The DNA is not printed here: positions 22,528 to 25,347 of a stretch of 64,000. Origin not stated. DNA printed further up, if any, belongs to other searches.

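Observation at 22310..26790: Apparently intact, potentially autonomous hAT transposon (839-aa ZMYM1-like transposase) with degenerate inverted-repeat ends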

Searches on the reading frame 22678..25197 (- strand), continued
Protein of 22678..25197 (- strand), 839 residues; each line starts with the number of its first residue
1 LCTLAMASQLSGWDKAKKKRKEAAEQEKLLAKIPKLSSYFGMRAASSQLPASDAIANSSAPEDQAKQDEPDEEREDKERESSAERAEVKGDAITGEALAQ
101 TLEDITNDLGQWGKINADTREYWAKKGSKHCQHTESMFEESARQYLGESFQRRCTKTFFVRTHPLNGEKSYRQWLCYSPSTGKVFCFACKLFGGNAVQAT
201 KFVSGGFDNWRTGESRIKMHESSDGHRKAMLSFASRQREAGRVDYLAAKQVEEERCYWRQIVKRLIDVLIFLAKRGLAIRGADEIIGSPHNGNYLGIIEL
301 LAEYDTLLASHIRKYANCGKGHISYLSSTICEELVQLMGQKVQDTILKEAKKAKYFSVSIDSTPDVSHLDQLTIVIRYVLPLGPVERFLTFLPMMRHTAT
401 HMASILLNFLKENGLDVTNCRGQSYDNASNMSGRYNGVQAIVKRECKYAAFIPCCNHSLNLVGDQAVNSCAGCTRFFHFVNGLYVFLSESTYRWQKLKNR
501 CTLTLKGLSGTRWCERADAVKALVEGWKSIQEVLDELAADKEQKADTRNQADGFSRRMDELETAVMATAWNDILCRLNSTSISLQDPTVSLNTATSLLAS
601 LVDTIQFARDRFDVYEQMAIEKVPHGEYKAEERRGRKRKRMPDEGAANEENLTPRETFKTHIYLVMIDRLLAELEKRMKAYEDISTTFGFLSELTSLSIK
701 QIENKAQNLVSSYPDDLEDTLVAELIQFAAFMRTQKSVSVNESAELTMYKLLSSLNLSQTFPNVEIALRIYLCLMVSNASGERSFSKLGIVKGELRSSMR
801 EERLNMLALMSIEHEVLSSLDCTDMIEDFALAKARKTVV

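Call 57: fold_search(model_id=the predicted structure, library=pdb)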
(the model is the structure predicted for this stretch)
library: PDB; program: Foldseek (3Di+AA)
matches with E <= 10: 500; with E <= 0.001: 12
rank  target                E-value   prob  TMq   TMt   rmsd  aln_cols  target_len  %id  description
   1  6dww_A                6.9e-10  1.00  0.37  0.58   9.4       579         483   13  Hermes transposase deletion dimer complex with (A/T) DNA and Mn2+ (released 2018-09-19)
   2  6dwz_A                7.3e-10  1.00  0.39  0.62   8.0       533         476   15  Hermes transposase deletion dimer complex with (C/G) DNA (released 2018-09-19)
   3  4d1q_G                8.6e-10  1.00  0.34  0.52  11.3       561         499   14  Hermes transposase bound to its terminal inverted repeat (released 2014-07-30)
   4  4d1q_H                9.8e-10  1.00  0.37  0.56   9.5       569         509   12  Hermes transposase bound to its terminal inverted repeat (released 2014-07-30)
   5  4d1q_A                1.2e-09  1.00  0.35  0.52  11.8       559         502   14  Hermes transposase bound to its terminal inverted repeat (released 2014-07-30)
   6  4d1q_B                1.3e-09  1.00  0.34  0.52  11.8       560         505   15  Hermes transposase bound to its terminal inverted repeat (released 2014-07-30)
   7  8edg_A                4.4e-09  1.00  0.37  0.52   9.0       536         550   14  Cryo-EM structure of the Hermes transposase bound to two left-ends of its DNA transposon (released 2023-08-02)
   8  8sjd_A                8.8e-09  1.00  0.37  0.59   8.8       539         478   14  Cryo-EM structure of the Hermes transposase bound to two right-ends of its DNA transposon. (released 2023-08-02)
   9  2bw3_A                1.5e-08  1.00  0.33  0.48  11.4       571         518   13  Three-dimensional structure of the Hermes DNA transposase (released 2005-07-28)
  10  8sjd_C                1.6e-08  1.00  0.35  0.56  10.2       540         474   14  Cryo-EM structure of the Hermes transposase bound to two right-ends of its DNA transposon. (released 2023-08-02)
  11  8sjd_D                1.8e-08  1.00  0.34  0.54  10.8       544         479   14  Cryo-EM structure of the Hermes transposase bound to two right-ends of its DNA transposon. (released 2023-08-02)
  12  8sjd_B                4.1e-08  1.00  0.35  0.54  10.5       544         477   14  Cryo-EM structure of the Hermes transposase bound to two right-ends of its DNA transposon. (released 2023-08-02)
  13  3psf                  1.0e-01  0.20  0.09  0.09  31.2       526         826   11  Crystal Structure of the Spt6 core domain from Saccharomyces cerevisiae, Form Spt6(236-1259) (released 2011-03-30)
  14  8gel_A                1.9e-01  0.16  0.11  0.15  34.8       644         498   11  Cryo-EM structure of synthetic tetrameric building block sC4 (released 2024-03-13)
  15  6nak_A                2.0e-01  0.97  0.09  0.32   7.7       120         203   13  BACTERIAL PROTEIN COMPLEX TM BDE complex (released 2023-04-26)
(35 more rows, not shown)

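Call 66: find_encoding_contigs(protein=P0004, flank=5000, max_places=5)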
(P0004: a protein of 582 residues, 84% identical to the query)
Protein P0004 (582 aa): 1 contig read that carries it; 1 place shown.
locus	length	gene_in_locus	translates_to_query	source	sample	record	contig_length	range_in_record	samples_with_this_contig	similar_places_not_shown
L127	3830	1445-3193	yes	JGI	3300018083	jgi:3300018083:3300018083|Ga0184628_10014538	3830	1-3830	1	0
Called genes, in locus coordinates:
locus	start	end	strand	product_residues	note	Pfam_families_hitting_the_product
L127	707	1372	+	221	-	-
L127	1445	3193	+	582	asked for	PF14291:DUF4371, PF27073:FAM200-ZBED5_RNase-like, PF05699:Dimer_Tnp_hAT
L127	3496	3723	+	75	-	-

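Call 67: list_cluster_members(proteins=[P0004, P0005, P0003, P0135, P0137])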
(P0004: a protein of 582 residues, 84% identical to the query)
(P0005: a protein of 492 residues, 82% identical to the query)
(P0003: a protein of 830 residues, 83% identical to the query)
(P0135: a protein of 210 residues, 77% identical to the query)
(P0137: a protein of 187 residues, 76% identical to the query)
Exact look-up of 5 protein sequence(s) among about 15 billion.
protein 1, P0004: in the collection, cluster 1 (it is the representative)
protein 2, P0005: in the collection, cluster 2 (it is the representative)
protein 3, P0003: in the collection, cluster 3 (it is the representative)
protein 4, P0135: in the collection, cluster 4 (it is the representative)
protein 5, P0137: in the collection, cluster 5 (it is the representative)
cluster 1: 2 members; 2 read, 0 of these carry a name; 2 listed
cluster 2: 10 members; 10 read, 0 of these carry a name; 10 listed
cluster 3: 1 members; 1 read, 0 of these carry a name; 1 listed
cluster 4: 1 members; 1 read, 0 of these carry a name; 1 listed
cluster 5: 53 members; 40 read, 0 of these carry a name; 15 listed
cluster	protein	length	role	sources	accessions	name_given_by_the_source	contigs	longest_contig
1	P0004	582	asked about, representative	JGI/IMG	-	-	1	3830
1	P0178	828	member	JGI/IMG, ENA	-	-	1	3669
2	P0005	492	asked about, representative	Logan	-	-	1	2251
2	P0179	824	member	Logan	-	-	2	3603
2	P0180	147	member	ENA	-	-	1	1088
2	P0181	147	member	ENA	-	-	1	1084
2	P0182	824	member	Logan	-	-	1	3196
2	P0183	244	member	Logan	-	-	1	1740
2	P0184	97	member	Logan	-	-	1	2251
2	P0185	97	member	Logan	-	-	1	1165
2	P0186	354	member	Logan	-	-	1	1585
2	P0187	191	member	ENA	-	-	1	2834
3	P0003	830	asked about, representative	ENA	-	-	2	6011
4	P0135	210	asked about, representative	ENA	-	-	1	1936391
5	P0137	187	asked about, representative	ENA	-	-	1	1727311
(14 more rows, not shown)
